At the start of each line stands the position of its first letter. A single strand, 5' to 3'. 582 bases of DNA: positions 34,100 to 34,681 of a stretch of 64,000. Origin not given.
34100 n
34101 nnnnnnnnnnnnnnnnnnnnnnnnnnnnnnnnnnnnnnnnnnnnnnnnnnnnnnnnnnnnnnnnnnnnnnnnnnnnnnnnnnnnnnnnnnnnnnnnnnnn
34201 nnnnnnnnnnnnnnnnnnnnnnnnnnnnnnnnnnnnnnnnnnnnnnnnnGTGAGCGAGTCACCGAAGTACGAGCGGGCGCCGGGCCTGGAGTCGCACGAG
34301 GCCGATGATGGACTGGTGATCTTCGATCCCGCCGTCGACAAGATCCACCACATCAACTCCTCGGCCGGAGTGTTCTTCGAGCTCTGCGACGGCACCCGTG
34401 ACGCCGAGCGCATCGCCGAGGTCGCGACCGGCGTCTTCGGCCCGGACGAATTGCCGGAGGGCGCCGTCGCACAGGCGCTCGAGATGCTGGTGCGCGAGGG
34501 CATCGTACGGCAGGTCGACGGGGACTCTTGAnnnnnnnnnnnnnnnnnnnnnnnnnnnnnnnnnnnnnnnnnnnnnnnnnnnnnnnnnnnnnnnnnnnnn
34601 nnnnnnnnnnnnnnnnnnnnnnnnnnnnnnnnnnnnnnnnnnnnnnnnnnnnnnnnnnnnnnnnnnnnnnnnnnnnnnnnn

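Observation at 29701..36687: Compact PqqD + HPr-kinase-like + PF14907 nucleotidyltransferase + four-glycosyltransferase cluster around a 54-aa peptide: candidate undescribed RRE-dependent peptide phospho-glycosylation system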

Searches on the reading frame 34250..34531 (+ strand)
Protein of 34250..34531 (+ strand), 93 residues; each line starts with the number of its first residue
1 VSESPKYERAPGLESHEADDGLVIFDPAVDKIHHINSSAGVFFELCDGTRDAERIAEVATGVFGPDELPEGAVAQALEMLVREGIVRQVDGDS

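Call 5: search_protein_families(library=pfam, proteins=[window:34250-34531:+], max_evalue=0.01)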
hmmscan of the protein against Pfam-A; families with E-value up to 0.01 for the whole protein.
window:34250-34531:+ (93 aa): 1 family
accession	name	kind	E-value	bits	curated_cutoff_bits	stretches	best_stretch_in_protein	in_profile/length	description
PF05402.18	PqqD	-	9.1e-06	26.4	23.4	1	22-86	2-67/67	Coenzyme PQQ synthesis protein D (PqqD)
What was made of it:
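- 34250..34531 (+): Gene D, 93 aa, a discrete PqqD-family RiPP recognition element (RRE). PF05402 scores 26.4 bits, above the gathering score of 23.4 (call 5).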

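Call 6: search_protein_families(library=ncbifam, proteins=[window:34250-34531:+], max_evalue=0.01)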
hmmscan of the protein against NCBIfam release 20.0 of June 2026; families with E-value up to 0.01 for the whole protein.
window:34250-34531:+ (93 aa): 2 families
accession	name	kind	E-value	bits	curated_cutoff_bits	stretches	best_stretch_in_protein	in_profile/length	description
TIGR04353.1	PqqD_rel_X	equivalog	0.00047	21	35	1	19-87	2-74/74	HPr-rel-A system PqqD family peptide chaperone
TIGR03859.1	PQQ_PqqD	equivalog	0.0011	18.8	46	1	14-83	10-77/81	pyrroloquinoline quinone biosynthesis peptide chaperone PqqD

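Call 69: search_solved_structures(query=window:34250-34531:+, max_evalue=10)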
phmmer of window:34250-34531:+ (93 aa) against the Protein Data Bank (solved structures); distinct sequences matched with E-value up to 10: 1.
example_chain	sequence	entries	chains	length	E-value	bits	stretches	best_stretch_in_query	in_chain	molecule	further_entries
9n0l_A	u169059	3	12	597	0.71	13.5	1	20-59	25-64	Cyclic-di-AMP phosphodiesterase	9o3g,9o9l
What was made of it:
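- Tried and rejected: phmmer of D against PDB sequences found no significant hit (call 69).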
